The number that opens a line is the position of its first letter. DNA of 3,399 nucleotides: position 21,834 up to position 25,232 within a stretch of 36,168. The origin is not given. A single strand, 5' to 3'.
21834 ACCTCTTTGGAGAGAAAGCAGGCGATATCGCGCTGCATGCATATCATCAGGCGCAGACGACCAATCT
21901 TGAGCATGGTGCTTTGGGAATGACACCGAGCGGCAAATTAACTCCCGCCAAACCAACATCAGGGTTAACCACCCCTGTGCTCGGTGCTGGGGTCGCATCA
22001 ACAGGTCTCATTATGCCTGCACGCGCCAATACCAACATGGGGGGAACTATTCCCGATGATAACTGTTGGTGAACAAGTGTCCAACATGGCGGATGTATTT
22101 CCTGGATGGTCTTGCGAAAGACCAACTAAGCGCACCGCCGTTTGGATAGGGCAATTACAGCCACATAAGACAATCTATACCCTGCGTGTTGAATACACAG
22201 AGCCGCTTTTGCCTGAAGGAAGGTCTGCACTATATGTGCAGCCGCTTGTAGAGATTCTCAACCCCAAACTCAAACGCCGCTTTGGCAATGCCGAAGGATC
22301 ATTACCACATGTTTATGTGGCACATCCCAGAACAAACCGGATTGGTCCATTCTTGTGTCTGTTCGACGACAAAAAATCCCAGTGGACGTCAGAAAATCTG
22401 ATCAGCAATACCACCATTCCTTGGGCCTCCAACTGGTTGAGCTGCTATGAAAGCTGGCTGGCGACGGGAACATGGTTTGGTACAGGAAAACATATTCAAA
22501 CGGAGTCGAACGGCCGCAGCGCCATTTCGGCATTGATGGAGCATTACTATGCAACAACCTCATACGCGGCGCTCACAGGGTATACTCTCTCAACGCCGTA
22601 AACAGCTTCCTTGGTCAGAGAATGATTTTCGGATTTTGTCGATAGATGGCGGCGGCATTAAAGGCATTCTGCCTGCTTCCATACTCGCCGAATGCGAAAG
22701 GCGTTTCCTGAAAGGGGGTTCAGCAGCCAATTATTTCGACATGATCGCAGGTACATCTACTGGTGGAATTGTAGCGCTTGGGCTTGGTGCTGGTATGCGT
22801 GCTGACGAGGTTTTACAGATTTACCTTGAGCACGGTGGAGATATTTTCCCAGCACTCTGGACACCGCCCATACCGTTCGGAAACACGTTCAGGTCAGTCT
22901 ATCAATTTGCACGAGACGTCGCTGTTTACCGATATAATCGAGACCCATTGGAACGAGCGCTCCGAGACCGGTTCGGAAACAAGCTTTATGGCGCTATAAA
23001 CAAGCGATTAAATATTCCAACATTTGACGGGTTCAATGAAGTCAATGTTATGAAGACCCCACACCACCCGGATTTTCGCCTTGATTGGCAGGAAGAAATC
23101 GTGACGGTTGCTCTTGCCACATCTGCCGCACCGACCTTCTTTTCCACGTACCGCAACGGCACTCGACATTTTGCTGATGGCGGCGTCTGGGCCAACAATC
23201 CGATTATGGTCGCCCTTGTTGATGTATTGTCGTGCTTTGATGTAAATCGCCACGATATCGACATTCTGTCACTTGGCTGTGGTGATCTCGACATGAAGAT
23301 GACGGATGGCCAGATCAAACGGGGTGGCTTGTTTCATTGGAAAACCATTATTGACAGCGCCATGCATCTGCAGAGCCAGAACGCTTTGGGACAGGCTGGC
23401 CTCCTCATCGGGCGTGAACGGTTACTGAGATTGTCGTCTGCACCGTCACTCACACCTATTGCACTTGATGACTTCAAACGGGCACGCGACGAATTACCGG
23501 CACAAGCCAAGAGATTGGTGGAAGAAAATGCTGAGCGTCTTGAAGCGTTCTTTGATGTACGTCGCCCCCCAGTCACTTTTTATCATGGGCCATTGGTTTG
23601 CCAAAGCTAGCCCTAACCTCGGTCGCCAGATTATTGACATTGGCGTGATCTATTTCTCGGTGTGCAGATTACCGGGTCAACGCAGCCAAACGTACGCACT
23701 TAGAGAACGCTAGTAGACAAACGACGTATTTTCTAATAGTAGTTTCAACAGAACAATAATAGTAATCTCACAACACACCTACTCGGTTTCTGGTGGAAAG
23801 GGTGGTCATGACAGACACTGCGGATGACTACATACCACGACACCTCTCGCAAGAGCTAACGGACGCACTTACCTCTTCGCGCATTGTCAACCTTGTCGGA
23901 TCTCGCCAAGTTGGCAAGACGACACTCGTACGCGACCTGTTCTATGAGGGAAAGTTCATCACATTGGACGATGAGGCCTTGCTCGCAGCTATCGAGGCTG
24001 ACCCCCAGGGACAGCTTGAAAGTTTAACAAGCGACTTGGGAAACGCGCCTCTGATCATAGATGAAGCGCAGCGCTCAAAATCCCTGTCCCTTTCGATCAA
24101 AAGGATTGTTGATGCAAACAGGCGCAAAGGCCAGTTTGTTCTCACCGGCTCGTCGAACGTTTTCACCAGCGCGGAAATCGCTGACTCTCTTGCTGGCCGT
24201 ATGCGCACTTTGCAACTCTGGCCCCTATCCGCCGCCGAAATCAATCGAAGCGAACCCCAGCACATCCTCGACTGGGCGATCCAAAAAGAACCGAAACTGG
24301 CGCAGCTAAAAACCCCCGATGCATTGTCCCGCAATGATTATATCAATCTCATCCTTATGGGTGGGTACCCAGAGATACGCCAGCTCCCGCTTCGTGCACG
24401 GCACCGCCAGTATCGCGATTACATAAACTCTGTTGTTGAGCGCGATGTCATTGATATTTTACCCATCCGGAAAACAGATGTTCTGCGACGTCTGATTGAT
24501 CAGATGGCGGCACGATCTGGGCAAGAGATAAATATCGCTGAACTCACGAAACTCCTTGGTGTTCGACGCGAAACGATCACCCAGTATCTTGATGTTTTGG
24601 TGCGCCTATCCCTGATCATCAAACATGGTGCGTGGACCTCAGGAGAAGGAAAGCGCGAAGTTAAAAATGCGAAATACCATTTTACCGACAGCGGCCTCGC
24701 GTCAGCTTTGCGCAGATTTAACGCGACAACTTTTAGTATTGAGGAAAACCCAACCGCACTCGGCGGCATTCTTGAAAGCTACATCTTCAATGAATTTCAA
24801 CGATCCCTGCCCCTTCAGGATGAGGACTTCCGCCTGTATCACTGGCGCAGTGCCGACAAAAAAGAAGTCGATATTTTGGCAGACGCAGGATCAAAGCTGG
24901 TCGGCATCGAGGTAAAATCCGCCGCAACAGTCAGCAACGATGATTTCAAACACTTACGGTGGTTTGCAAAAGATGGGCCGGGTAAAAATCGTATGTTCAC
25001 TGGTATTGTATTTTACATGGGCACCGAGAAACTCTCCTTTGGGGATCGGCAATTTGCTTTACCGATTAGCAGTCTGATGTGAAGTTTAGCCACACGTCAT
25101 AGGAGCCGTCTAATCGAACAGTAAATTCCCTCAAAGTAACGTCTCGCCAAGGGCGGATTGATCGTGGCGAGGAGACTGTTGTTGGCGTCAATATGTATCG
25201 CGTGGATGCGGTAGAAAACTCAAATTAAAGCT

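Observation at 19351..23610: Complete short type II CBASS (CD-NTase, stand-alone E2, patatin) under a CapH/CapP-like switch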

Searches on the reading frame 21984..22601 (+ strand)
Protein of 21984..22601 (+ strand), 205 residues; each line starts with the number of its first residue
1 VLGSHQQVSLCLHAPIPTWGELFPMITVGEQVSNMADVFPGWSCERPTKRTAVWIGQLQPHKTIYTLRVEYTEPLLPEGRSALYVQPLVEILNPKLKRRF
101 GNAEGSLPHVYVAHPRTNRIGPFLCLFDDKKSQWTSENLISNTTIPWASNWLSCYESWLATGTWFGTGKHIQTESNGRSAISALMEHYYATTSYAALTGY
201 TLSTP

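Call 3: search_protein_families(library=pfam, proteins=[window:21984-22601:+], max_evalue=0.01)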
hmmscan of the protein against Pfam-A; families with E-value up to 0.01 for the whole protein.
window:21984-22601:+ (205 aa): 0 families

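Call 4: search_protein_families(library=padloc, proteins=[window:21984-22601:+], max_evalue=0.01)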
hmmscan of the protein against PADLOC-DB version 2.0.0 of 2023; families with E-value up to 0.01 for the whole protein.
window:21984-22601:+ (205 aa): 9 families
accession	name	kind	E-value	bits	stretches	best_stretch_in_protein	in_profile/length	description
PDLC00877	E2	-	2.7e-48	161.8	1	26-177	6-146/150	E2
PDLC00876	E2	-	8.6e-35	117.8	1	26-180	10-145/158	E2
PDLC00864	E2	-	2e-28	97.4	1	26-176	10-146/153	E2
PDLC00863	E2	-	6.7e-27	92.4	1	25-176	8-144/149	E2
PDLC00866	E2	-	1.9e-22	77.1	1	103-172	11-78/82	E2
PDLC00873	E2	-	4.9e-21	72.8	1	85-173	26-106/110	E2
PDLC00858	E2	-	1.1e-14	52.9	1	30-167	17-130/148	E2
PDLC00862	E2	-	5.1e-11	40.8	1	55-168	52-144/150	E2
PDLC00816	Cyclase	-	2.1e-10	38.1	1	56-167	448-538/542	oligonucleotide-cyclase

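Call 25: search_solved_structures(query=window:22056-22601:+, max_evalue=1, show_alignments=2)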
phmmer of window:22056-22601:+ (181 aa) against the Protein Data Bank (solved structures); distinct sequences matched with E-value up to 1: 3.
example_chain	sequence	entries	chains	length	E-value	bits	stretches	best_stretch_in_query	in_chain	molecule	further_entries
8hsb_B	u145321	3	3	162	2.1e-13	53.8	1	26-148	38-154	Type VI secretion protein | E2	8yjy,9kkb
6hv8_B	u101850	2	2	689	0.58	13.3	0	42-119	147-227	DNA polymerase epsilon subunit B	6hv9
28vy_F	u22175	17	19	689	0.61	13.2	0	42-119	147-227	DNA polymerase epsilon subunit B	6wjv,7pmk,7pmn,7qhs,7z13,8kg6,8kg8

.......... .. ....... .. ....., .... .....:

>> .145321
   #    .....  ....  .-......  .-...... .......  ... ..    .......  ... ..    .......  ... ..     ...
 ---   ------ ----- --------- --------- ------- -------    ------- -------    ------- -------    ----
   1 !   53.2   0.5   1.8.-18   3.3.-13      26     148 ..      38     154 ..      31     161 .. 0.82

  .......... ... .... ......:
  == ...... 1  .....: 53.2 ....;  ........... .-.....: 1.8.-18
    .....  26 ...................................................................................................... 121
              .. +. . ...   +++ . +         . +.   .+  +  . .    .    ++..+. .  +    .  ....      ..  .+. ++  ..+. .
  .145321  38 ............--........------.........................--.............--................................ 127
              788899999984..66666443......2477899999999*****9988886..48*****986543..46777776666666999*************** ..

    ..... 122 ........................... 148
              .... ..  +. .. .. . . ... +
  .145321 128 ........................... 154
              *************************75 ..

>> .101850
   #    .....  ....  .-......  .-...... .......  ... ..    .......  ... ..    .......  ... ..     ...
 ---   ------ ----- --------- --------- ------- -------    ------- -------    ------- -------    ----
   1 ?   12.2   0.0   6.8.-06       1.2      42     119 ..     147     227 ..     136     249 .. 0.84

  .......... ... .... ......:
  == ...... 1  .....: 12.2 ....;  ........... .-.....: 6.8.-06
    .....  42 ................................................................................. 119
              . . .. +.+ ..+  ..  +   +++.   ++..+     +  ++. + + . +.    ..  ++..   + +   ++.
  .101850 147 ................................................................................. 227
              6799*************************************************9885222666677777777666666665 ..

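Call 69: search_protein_families(library=ncbifam, proteins=[window:22056-22601:+], max_evalue=0.001)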
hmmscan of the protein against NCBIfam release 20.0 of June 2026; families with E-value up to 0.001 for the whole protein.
window:22056-22601:+ (181 aa): 0 families

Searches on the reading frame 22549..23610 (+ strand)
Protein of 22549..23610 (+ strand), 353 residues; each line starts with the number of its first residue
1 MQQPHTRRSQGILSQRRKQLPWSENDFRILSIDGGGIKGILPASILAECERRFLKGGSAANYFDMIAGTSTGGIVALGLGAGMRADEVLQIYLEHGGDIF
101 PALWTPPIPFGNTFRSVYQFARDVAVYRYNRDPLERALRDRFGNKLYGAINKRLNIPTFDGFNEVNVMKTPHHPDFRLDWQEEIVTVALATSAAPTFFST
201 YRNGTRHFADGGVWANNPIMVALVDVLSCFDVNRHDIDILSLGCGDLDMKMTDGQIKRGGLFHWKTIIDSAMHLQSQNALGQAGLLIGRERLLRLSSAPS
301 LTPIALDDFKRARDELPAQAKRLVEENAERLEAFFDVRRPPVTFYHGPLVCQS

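Call 3: search_protein_families(library=pfam, proteins=[window:22549-23610:+], max_evalue=0.01)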
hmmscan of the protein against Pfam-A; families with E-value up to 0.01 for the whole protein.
window:22549-23610:+ (353 aa): 1 family
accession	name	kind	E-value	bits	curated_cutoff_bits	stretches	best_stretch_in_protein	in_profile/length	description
PF01734.28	Patatin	-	6.3e-23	82.4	27.7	1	30-223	1-191/191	Patatin-like phospholipase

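Call 4: search_protein_families(library=padloc, proteins=[window:22549-23610:+], max_evalue=0.01)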
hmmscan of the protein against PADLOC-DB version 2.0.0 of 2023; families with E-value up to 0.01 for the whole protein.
window:22549-23610:+ (353 aa): 4 families
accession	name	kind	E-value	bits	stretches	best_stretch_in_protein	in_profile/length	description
PDLC00757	Effector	-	3.1e-108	360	1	23-345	6-325/331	Phospholipase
PDLC00758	Effector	-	2.1e-85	284.9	1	24-338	3-322/331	Phospholipase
PDLC00756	Effector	-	2.6e-37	126.6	1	77-348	1-271/280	Phospholipase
PDLC00755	Effector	-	1.2e-22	78.4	2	23-99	7-81/311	Phospholipase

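Call 26: search_solved_structures(query=window:22549-23610:+, max_evalue=0.001, show_alignments=1)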
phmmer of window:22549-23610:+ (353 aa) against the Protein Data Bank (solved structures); distinct sequences matched with E-value up to 0.001: 9.
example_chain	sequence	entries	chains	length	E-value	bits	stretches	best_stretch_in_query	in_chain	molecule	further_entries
9wn1_A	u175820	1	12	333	2.3e-38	135.4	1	26-265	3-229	Patatin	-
9wn0_A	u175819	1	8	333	2.3e-38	135.4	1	26-265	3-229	Patatin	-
9kh6_A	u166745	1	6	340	2.5e-38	135.3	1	26-265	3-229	Patatin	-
9kh7_A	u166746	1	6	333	2.9e-37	131.8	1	26-265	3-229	CBASS cGAMP-activated phospholipase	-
8zr9_A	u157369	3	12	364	4.3e-27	98.3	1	24-244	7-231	CGAMP-activated phospholipase CapV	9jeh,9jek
9kej_A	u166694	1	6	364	1.1e-26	97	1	24-244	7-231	CGAMP-activated phospholipase CapV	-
9iom_A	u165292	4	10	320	3.9e-12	49.1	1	23-97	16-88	cUMP-AMP-activated phospholipase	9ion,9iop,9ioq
6aun_A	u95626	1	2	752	6.1e-11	45.2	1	28-226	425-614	PLA2G6, iPLA2beta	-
1oxw_A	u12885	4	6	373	3.8e-10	42.6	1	28-101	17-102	Patatin | Patatin-17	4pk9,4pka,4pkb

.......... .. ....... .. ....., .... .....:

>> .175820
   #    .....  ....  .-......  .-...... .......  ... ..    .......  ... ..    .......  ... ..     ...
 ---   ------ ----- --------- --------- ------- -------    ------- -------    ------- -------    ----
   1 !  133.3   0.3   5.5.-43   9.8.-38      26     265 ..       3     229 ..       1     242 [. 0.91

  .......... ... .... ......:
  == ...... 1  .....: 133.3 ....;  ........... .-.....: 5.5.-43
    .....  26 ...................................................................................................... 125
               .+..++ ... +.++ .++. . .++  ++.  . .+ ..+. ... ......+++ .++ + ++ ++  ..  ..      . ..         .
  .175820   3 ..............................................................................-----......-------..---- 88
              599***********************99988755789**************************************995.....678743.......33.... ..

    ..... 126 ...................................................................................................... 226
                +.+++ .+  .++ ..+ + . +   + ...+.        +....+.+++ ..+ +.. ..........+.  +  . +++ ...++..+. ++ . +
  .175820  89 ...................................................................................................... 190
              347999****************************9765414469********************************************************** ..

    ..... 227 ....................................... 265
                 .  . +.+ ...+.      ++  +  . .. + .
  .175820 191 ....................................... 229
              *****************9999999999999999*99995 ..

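Call 69: search_protein_families(library=ncbifam, proteins=[window:22549-23610:+], max_evalue=0.001)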
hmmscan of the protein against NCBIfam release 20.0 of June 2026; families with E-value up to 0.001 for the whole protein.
window:22549-23610:+ (353 aa): 2 families
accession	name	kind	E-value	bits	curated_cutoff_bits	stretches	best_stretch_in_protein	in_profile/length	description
NF041079.1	CBASS_lipase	equivalog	2.9e-68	230.4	200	1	27-346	1-316/317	CBASS cGAMP-activated phospholipase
NF053870.1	DS2_1_antiphage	equivalog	1.2e-21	77.3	400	2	28-98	1-69/299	anti-phage phospholipase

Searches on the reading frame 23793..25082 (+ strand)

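Call 3: search_protein_families(library=pfam, proteins=[window:23793-25082:+], max_evalue=0.01)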
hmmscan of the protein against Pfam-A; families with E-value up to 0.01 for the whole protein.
window:23793-25082:+ (429 aa): 5 families
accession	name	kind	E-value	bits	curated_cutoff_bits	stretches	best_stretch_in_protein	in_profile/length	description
PF13635.12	DUF4143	-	6.2e-36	124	28.1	1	216-376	1-159/160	Domain of unknown function (DUF4143)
PF13173.12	AAA_14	-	1.3e-26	93.5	27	1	29-150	2-128/129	AAA domain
PF20720.3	nSTAND3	-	0.00032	20.9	27.2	1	13-159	1-149/155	Novel STAND NTPase 3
PF13191.12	AAA_16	-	0.0014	19.6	32.6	1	23-117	13-136/167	AAA ATPase domain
PF13401.12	AAA_22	-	0.0047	17.7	27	0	79-121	79-124/130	AAA domain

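Call 4: search_protein_families(library=padloc, proteins=[window:23793-25082:+], max_evalue=0.01)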
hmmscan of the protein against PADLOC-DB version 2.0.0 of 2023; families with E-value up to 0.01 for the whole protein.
window:23793-25082:+ (429 aa): 10 families
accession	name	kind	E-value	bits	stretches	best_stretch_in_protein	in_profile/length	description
PDLC04790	PDC-S01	-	4.1e-139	461.9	1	5-429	7-418/422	-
PDLC04789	PDC-S01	-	4.3e-60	201.7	1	14-379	2-343/375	-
PDLC04787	PDC-S01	-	1.9e-34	117.2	1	4-376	4-357/412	-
PDLC04791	PDC-S01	-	1.1e-32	111.2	2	186-387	161-362/395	-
PDLC04788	PDC-S01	-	2.9e-16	57.4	1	34-381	24-387/448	-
PDLC04786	PDC-S01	-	4.1e-15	53.5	1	34-386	25-396/439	-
PDLC04792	PDC-S01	-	3.1e-10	37.2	1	291-380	303-388/452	-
PDLC01903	CARF4--CARF_PDDEXK_TM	-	0.0011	16.4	1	324-378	269-318/380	-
PDLC01968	CARF_PDDEXK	-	0.0018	15.5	1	319-382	238-295/361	-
PDLC04133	mad1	-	0.0076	14.5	0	243-266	3-26/60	mads_1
